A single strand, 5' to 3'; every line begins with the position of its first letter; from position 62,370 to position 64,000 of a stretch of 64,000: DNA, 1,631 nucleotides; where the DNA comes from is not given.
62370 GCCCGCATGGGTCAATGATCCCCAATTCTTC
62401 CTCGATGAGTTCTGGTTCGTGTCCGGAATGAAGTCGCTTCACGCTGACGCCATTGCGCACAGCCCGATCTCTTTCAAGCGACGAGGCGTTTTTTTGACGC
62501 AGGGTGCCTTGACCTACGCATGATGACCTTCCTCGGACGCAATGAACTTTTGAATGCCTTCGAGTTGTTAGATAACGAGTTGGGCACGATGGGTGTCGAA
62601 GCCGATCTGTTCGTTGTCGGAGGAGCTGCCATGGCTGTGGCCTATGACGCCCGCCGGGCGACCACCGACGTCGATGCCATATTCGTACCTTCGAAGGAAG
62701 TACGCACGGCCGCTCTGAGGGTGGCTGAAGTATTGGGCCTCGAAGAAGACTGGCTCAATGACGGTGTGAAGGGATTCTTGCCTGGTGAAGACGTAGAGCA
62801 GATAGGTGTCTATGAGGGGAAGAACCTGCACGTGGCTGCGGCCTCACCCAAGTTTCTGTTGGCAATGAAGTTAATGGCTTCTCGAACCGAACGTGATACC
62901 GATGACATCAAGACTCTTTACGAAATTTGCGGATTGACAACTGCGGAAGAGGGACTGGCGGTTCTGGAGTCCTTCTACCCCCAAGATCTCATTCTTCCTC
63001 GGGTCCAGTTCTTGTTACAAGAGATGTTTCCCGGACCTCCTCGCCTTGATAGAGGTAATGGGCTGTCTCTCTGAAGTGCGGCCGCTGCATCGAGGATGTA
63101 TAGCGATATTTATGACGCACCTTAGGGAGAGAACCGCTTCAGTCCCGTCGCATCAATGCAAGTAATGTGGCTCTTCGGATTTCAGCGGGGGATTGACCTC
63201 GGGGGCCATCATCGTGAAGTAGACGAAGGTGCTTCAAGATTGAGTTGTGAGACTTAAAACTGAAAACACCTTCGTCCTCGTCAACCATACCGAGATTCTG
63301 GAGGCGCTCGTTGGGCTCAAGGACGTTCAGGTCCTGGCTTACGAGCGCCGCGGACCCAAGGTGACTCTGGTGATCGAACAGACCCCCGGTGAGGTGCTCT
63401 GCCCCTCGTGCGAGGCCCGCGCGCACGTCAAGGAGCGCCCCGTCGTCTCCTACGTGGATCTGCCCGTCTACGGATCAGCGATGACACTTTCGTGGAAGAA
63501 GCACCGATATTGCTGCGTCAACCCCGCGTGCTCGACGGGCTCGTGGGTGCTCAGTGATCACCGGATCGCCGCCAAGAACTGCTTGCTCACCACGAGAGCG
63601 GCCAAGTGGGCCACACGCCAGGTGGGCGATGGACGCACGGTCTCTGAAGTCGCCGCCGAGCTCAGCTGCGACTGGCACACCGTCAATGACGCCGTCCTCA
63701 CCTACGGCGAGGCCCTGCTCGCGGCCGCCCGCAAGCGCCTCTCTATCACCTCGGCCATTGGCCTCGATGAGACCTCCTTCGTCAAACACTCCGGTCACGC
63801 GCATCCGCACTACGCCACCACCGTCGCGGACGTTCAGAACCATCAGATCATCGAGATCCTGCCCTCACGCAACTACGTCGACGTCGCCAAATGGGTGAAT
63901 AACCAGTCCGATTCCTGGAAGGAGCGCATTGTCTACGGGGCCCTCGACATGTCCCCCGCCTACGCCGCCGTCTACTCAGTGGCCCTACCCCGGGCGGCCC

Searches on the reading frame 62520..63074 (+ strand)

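Call 26: search_protein_families(library=pfam, proteins=[window:62520-63074:+], max_evalue=0.001)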
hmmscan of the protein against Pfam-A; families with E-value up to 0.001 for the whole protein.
window:62520-63074:+ (184 aa): 2 families
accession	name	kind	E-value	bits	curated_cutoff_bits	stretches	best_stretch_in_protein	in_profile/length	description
PF19502.5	DUF6036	-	8.7e-08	32.6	23.6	1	12-131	5-116/164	Nucleotidyltransferase of unknown function (DUF6036)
PF08843.17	AbiEii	-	0.0009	19.7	22.5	0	22-67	7-53/238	Nucleotidyl transferase AbiEii toxin, Type IV TA system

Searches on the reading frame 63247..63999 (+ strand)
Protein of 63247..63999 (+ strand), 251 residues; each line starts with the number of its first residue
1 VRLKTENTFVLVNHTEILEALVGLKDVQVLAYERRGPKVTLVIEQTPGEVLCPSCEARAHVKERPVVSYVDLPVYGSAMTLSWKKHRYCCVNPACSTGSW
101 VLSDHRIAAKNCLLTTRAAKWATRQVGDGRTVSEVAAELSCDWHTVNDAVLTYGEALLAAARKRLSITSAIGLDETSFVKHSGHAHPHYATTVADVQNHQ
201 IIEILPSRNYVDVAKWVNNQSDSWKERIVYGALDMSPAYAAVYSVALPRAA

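Call 29: search_protein_families(library=pfam, proteins=[window:63247-63999:+], max_evalue=0.001)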
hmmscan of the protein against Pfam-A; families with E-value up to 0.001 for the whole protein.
window:63247-63999:+ (251 aa): 2 families
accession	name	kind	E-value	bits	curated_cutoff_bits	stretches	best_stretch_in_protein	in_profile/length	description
PF01610.23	DDE_Tnp_ISL3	-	1.6e-09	38.3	23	1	171-250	1-77/240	Transposase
PF13542.12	HTH_Tnp_ISL3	-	6.3e-08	32.4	27.4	1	107-152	5-49/51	Helix-turn-helix domain of transposase family ISL3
